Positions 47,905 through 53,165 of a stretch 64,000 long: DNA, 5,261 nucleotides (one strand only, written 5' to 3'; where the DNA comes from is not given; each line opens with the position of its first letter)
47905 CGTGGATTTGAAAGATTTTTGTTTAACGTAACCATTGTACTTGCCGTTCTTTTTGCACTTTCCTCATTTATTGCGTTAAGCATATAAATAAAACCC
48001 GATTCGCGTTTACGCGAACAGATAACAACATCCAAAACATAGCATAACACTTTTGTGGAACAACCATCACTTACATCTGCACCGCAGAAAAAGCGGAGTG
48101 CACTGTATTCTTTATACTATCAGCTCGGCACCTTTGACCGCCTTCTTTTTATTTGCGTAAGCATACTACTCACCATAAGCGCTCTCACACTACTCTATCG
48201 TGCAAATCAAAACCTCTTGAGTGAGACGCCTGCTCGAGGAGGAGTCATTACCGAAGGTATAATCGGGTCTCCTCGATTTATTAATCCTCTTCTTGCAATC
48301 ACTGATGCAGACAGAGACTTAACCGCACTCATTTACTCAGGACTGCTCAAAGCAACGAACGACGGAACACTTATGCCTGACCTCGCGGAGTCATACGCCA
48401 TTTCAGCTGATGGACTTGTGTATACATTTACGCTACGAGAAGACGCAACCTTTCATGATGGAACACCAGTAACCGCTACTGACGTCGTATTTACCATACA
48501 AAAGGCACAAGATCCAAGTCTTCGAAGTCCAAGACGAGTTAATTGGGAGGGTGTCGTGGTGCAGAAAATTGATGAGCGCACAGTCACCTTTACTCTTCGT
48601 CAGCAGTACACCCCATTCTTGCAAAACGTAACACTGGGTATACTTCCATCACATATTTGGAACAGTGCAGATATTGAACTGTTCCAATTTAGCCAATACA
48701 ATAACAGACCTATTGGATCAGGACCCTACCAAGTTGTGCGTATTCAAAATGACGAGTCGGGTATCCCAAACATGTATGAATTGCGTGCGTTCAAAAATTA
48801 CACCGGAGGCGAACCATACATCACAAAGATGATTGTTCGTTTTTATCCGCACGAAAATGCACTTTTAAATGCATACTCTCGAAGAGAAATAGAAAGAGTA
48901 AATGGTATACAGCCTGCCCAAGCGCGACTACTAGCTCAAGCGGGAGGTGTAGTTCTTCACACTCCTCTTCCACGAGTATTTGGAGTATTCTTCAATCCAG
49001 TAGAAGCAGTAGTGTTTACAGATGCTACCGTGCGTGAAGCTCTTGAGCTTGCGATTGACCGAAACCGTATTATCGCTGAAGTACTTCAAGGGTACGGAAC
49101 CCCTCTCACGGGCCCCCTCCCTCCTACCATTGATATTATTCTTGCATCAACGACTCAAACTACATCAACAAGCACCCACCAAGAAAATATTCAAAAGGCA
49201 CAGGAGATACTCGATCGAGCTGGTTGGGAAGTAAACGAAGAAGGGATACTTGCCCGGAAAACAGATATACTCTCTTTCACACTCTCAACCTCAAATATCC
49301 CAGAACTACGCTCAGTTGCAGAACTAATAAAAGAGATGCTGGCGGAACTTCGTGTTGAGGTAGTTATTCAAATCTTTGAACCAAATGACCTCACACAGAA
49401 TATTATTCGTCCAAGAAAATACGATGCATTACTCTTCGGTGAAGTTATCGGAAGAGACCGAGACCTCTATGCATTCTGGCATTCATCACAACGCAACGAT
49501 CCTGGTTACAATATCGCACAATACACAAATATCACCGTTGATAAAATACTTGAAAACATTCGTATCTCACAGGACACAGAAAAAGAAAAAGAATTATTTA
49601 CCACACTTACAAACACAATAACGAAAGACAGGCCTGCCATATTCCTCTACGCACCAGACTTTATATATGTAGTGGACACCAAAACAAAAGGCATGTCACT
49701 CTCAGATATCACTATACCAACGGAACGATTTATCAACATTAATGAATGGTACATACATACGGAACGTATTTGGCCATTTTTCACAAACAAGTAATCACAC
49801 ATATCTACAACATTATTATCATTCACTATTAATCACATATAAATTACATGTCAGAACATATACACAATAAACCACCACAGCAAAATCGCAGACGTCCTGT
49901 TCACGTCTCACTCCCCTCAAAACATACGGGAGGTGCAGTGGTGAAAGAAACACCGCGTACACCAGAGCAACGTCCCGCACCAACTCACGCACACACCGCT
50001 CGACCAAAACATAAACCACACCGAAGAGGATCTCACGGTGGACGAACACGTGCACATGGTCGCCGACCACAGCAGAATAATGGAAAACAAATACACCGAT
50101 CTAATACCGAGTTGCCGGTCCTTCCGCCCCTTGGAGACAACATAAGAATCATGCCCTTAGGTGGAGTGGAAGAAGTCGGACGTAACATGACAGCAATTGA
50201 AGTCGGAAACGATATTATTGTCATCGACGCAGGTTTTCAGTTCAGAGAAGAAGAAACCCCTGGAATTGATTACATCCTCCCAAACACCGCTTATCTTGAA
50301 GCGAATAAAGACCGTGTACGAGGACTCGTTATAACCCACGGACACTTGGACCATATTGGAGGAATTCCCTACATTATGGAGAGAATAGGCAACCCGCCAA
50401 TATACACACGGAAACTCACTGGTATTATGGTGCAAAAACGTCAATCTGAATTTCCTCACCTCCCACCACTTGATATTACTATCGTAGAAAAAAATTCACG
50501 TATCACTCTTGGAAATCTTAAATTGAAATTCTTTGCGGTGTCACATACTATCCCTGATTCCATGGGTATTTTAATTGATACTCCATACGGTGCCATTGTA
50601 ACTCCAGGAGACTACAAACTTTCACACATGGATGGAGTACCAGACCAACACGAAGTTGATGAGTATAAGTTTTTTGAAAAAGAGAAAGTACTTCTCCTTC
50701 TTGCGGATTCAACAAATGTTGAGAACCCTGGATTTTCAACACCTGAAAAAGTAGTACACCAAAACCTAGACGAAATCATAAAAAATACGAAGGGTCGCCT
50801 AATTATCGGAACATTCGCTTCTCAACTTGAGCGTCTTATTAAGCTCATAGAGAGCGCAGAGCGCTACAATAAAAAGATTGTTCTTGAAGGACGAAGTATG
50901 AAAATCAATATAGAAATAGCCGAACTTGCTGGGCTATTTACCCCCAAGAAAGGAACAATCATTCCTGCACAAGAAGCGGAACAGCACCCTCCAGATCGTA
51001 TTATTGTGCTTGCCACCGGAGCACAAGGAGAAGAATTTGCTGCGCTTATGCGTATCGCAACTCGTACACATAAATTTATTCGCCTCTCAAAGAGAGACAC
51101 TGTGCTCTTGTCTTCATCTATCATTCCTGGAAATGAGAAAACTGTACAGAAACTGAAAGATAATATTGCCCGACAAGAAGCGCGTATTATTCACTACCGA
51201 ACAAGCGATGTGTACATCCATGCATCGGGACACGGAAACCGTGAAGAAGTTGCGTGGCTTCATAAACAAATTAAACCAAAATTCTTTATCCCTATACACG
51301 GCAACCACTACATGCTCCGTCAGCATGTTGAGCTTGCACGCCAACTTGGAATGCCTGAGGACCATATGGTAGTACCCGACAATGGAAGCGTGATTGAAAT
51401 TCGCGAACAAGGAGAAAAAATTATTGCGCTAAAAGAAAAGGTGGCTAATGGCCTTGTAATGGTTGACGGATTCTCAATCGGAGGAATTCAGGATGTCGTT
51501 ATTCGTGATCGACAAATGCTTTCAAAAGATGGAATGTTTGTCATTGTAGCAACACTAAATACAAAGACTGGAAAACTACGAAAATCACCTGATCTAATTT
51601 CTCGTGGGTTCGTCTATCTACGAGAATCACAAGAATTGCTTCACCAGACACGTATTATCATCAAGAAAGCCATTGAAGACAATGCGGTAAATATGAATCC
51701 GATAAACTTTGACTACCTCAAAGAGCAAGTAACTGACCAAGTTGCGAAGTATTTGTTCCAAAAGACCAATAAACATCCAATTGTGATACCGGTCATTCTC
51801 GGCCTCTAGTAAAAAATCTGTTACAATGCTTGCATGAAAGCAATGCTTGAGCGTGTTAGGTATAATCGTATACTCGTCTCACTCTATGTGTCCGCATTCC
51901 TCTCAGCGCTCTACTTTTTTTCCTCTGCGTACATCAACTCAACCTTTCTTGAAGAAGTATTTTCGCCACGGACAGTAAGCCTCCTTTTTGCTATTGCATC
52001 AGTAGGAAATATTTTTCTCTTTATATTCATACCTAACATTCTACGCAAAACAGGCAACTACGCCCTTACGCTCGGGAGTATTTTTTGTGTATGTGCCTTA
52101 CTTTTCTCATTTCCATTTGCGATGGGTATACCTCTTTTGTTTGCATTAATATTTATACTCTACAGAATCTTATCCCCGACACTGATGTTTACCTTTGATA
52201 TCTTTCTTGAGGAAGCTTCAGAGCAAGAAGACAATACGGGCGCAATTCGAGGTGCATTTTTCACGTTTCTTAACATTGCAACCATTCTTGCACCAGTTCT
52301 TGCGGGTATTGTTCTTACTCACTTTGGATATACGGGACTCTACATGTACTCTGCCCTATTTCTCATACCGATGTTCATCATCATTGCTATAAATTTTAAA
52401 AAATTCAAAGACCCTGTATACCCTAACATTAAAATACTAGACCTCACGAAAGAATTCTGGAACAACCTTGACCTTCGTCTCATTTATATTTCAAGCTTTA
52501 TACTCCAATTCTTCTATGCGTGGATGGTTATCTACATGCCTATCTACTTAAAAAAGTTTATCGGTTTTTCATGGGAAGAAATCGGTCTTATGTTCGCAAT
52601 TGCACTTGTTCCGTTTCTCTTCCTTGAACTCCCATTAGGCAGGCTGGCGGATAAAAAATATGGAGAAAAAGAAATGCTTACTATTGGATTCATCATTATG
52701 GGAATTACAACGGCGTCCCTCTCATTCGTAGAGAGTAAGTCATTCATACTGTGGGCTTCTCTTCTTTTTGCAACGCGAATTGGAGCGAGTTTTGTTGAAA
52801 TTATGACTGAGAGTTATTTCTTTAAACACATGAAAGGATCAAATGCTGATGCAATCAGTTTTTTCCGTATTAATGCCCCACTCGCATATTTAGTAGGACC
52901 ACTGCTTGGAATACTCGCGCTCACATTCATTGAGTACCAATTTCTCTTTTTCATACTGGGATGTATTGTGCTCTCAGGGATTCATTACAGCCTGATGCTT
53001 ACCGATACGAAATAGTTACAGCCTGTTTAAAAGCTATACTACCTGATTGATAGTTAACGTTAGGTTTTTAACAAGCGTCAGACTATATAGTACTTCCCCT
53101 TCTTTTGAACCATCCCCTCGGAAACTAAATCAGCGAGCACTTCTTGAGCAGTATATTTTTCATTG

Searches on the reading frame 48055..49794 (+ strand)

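Call 40: search_protein_families(library=pfam, proteins=[window:48055-49794:+], max_evalue=0.0001)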
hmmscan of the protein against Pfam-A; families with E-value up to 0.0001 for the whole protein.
window:48055-49794:+ (579 aa): 1 family
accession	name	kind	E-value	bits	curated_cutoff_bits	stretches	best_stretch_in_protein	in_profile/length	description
PF00496.27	SBP_bac_5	-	4.7e-70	237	32.4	1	106-475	2-358/368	Bacterial extracellular solute-binding proteins, family 5 Middle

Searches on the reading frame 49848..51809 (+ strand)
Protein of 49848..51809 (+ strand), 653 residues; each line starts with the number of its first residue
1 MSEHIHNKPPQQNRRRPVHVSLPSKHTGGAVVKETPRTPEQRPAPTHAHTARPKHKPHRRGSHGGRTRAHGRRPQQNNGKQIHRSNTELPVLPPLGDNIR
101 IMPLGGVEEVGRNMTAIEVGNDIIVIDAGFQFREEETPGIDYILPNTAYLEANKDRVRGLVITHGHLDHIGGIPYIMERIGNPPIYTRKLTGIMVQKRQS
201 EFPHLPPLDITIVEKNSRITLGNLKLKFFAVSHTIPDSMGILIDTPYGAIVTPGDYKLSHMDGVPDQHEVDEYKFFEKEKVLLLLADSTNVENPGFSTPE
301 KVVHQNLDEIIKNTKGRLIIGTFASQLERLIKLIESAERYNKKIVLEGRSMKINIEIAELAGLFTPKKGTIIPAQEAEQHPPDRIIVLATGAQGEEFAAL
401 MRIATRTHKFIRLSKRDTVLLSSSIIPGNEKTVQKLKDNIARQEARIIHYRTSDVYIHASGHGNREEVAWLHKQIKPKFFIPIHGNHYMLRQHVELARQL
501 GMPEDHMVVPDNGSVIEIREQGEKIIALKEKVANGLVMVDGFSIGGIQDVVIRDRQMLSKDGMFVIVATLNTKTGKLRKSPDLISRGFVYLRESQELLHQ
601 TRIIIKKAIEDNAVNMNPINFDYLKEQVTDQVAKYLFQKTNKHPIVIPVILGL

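Call 40: search_protein_families(library=pfam, proteins=[window:49848-51809:+], max_evalue=0.0001)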
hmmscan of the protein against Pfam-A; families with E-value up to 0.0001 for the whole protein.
window:49848-51809:+ (653 aa): 5 families
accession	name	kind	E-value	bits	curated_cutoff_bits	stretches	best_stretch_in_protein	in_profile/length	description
PF22505.1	RNase_J_b_CASP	-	2.3e-38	131.2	27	1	315-439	1-125/126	Ribonuclease J, beta-CASP domain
PF17770.6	RNase_J_C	-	3.8e-25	89.3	23.8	1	551-651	1-100/102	Ribonuclease J C-terminal domain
PF00753.33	Lactamase_B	-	4.7e-12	46.7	22.7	1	110-203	4-90/196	Metallo-beta-lactamase superfamily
PF12706.13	Lactamase_B_2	-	2.9e-11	43.8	27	1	124-261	3-140/200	Beta-lactamase superfamily domain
PF07521.17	RMMBL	-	7.9e-07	29.4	21.6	1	457-501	11-57/63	Zn-dependent metallo-hydrolase RNA specificity domain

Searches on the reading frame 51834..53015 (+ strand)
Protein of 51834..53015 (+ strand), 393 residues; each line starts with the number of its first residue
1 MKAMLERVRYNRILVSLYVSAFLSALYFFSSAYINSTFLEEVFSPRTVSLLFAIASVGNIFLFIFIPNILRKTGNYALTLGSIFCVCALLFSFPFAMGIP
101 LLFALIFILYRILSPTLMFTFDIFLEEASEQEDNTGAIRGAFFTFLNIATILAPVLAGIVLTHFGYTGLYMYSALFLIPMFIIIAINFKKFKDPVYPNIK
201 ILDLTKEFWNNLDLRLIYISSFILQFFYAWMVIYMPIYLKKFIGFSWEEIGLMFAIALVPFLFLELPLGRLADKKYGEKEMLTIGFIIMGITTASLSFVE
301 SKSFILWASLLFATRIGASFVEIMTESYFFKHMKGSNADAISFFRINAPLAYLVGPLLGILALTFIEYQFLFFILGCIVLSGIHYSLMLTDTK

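Call 40: search_protein_families(library=pfam, proteins=[window:51834-53015:+], max_evalue=0.0001)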
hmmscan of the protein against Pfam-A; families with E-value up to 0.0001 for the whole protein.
window:51834-53015:+ (393 aa): 2 families
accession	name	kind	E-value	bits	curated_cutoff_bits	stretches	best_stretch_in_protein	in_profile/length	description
PF07690.21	MFS_1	-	2.4e-25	89.6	33.4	2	218-383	2-165/347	Major Facilitator Superfamily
PF12832.13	MFS_1_like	-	2.8e-05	23.8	25.2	0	87-325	79-324/373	MFS_1 like family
